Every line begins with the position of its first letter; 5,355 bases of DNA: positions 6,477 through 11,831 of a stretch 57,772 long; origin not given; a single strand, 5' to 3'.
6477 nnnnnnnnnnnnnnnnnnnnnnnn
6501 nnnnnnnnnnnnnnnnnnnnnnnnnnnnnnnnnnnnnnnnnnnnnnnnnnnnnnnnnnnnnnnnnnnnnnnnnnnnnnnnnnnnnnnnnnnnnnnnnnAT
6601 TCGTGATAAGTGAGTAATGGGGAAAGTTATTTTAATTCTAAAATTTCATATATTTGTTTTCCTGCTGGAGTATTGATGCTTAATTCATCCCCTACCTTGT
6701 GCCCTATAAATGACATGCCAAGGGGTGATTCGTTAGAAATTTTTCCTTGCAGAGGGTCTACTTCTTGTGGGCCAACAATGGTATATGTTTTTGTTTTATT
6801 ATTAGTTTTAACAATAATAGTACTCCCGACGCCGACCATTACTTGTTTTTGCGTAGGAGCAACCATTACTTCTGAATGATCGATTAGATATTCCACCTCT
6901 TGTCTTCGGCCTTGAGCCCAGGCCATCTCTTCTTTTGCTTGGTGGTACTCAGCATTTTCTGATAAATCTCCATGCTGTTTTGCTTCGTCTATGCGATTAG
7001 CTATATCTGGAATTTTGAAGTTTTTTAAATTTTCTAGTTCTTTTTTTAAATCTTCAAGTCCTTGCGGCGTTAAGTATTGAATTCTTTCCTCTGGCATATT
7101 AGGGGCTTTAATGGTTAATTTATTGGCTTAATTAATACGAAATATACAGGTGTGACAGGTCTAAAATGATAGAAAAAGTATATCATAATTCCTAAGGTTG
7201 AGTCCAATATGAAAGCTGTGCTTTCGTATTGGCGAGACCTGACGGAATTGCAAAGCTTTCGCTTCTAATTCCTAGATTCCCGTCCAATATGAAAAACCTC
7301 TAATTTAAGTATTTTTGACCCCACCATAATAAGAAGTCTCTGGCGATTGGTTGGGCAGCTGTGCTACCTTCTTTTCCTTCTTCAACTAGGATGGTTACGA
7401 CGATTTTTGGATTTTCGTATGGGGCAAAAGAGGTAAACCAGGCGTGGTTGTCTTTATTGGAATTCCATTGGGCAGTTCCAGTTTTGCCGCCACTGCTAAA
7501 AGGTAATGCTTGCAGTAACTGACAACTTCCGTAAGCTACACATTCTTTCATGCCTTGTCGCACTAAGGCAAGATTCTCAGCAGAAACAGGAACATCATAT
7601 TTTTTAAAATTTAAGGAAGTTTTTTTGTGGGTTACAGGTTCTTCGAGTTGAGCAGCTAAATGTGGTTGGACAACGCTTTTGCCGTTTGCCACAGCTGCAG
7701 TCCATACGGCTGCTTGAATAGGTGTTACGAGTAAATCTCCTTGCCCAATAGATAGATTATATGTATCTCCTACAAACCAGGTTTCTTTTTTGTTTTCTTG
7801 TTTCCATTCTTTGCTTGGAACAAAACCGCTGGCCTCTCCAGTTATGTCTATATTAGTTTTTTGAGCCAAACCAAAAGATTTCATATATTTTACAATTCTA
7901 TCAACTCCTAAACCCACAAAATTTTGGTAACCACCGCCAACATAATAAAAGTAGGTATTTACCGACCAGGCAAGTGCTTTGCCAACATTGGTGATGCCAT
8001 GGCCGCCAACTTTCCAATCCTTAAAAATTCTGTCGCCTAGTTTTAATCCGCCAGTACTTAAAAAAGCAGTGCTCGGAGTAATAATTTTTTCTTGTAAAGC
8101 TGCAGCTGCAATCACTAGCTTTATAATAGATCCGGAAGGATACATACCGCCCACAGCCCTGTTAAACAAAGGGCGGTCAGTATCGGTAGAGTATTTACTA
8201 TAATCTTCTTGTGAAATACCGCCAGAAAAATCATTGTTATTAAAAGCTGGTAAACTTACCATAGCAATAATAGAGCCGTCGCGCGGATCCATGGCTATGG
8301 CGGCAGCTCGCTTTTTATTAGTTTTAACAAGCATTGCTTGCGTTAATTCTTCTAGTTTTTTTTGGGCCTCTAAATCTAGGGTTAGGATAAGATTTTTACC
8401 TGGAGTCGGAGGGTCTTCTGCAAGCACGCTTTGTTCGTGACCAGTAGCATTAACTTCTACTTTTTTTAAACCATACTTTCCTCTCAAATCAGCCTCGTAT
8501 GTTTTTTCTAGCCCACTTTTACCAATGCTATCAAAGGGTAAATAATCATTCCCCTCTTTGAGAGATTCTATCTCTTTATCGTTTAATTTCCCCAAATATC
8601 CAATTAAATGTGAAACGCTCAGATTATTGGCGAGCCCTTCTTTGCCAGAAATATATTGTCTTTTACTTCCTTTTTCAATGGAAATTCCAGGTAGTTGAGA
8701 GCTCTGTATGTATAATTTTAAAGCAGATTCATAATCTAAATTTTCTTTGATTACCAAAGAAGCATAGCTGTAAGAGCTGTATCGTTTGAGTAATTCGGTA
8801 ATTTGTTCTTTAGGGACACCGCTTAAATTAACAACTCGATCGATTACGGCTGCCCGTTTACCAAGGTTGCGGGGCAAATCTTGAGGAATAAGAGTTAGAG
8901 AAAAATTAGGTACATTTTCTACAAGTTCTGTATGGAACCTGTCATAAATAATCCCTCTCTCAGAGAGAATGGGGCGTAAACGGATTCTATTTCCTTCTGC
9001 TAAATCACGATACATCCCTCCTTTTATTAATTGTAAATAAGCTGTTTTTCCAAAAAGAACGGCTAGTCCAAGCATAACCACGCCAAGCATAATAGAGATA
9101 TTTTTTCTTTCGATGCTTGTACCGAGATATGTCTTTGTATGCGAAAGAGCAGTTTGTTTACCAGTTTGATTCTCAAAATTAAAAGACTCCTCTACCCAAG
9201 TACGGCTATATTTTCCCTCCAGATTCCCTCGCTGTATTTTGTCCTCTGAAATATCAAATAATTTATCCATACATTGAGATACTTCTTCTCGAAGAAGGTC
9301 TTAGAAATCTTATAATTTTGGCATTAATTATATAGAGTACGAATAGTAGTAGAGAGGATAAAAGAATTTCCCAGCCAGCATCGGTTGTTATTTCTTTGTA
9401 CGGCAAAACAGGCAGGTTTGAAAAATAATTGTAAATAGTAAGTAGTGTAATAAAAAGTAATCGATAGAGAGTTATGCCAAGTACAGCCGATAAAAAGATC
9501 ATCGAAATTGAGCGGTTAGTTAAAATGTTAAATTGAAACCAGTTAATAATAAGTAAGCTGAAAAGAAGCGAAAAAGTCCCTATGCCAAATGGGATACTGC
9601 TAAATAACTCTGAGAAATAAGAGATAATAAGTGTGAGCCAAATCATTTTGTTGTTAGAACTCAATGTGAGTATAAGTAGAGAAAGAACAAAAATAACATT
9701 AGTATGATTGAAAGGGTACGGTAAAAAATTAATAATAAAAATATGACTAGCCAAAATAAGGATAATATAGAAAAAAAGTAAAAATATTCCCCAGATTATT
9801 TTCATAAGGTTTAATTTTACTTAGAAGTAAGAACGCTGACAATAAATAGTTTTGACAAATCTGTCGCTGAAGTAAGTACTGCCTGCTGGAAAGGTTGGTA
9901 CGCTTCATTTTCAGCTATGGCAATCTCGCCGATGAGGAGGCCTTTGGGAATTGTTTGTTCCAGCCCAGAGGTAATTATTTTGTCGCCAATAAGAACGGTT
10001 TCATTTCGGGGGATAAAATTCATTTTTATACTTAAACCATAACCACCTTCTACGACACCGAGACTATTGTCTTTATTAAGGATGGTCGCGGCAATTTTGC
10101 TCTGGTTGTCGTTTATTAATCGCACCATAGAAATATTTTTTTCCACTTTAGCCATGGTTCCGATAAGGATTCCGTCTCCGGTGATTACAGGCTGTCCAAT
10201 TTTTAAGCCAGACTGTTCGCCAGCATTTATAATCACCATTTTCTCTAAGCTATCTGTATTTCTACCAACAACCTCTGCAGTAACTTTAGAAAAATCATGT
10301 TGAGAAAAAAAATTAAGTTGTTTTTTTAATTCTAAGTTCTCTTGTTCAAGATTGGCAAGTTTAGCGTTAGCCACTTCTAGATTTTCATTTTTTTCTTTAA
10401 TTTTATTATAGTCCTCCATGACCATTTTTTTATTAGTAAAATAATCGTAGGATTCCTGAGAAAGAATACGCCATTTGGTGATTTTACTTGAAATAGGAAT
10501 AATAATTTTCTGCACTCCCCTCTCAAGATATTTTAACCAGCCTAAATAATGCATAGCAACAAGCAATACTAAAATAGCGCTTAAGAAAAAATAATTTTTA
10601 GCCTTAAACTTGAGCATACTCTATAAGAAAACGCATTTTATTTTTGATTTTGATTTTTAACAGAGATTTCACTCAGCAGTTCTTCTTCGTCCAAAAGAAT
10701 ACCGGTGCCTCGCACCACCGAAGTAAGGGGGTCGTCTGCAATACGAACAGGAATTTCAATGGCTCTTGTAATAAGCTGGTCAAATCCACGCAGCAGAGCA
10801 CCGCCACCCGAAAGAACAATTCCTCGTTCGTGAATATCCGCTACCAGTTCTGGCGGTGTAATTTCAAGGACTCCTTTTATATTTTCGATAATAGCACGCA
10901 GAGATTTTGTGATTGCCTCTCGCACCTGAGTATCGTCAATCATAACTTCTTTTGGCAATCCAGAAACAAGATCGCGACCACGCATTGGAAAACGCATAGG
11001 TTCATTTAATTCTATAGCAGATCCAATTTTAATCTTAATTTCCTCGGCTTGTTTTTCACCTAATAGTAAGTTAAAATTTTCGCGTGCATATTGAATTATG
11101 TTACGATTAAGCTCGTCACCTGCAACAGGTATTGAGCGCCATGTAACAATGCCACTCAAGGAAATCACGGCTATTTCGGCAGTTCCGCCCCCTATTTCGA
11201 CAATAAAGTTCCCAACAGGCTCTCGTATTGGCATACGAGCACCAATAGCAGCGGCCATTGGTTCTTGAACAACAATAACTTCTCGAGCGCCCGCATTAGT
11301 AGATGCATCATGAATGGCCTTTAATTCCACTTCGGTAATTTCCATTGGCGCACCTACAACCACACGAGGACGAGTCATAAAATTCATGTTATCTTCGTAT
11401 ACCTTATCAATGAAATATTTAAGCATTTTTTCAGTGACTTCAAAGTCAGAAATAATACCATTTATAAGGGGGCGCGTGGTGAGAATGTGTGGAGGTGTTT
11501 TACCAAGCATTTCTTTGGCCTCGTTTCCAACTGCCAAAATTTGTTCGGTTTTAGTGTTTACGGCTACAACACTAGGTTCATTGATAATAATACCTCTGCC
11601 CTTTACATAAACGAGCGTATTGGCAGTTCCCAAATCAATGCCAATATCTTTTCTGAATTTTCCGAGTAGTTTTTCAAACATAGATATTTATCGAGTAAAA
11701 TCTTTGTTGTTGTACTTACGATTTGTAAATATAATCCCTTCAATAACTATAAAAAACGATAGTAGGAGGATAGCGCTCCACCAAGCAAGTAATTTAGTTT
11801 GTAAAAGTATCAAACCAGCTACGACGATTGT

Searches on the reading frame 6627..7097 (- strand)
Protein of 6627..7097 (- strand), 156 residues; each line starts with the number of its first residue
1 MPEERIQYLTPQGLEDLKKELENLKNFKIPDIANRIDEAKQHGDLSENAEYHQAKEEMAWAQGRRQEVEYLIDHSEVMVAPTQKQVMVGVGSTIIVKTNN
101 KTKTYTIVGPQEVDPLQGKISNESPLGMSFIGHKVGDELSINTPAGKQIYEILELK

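Call 56: search_protein_families(library=pfam, proteins=[window:6627-7097:-], max_evalue=0.00001)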
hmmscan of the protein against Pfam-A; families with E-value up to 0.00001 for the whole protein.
window:6627-7097:- (156 aa): 2 families
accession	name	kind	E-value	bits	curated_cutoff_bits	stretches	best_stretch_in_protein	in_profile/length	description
PF03449.20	GreA_GreB_N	-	3.4e-22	78.9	24.5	1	8-77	2-71/71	Transcription elongation factor, N-terminal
PF01272.25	GreA_GreB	-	4.8e-22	78.2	26.9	1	87-155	5-75/77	Transcription elongation factor, GreA/GreB, C-term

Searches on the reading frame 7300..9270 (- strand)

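Call 28: search_protein_families(library=pfam, proteins=[window:7300-9270:-], max_evalue=0.001)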
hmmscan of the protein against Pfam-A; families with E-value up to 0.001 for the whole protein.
window:7300-9270:- (656 aa): 2 families
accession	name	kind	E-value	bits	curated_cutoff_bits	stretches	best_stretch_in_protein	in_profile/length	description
PF00905.27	Transpeptidase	-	4.3e-56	190.7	22.1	1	323-647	2-298/299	Penicillin binding protein transpeptidase domain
PF03717.20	PBP_dimer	-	3.1e-36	125.9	24.4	1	102-280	3-176/180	Penicillin-binding Protein dimerisation domain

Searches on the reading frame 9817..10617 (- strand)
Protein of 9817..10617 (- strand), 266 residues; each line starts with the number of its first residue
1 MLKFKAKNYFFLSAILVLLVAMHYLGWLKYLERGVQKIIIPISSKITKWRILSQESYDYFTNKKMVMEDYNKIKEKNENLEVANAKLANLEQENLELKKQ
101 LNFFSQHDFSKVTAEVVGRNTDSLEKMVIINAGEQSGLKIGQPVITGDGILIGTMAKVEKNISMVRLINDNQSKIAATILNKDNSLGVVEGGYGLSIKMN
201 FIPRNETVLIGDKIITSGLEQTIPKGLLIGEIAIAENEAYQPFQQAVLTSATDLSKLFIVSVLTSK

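Call 56: search_protein_families(library=pfam, proteins=[window:9817-10617:-], max_evalue=0.00001)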
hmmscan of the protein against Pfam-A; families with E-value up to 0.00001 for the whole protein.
window:9817-10617:- (266 aa): 1 family
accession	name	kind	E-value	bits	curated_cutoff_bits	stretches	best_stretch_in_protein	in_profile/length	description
PF04085.20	MreC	-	4.7e-34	117.7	28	1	116-263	1-146/147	Rod shape-determining protein MreC, barrel core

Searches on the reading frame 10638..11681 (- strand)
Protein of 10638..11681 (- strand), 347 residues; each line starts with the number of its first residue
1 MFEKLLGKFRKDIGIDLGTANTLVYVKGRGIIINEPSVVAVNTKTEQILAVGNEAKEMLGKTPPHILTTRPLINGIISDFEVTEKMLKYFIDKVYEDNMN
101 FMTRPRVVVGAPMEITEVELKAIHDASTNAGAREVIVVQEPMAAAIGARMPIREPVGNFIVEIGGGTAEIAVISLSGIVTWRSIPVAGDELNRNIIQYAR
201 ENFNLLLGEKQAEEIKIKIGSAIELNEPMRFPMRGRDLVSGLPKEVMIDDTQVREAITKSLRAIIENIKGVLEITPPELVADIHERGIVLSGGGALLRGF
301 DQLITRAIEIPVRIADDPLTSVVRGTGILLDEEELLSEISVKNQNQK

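Call 56: search_protein_families(library=pfam, proteins=[window:10638-11681:-], max_evalue=0.00001)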
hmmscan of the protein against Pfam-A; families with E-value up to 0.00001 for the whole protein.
window:10638-11681:- (347 aa): 3 families
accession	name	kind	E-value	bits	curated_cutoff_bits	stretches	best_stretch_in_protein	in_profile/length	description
PF06723.19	MreB_Mbl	-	2e-135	451.3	27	1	11-335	2-324/327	MreB/Mbl protein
PF14450.12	FtsA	-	7.9e-11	42.8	31.8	1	160-317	2-112/127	Cell division protein FtsA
PF00012.26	HSP70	-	8.2e-06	24.8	20.6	0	105-203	134-238/599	Hsp70 protein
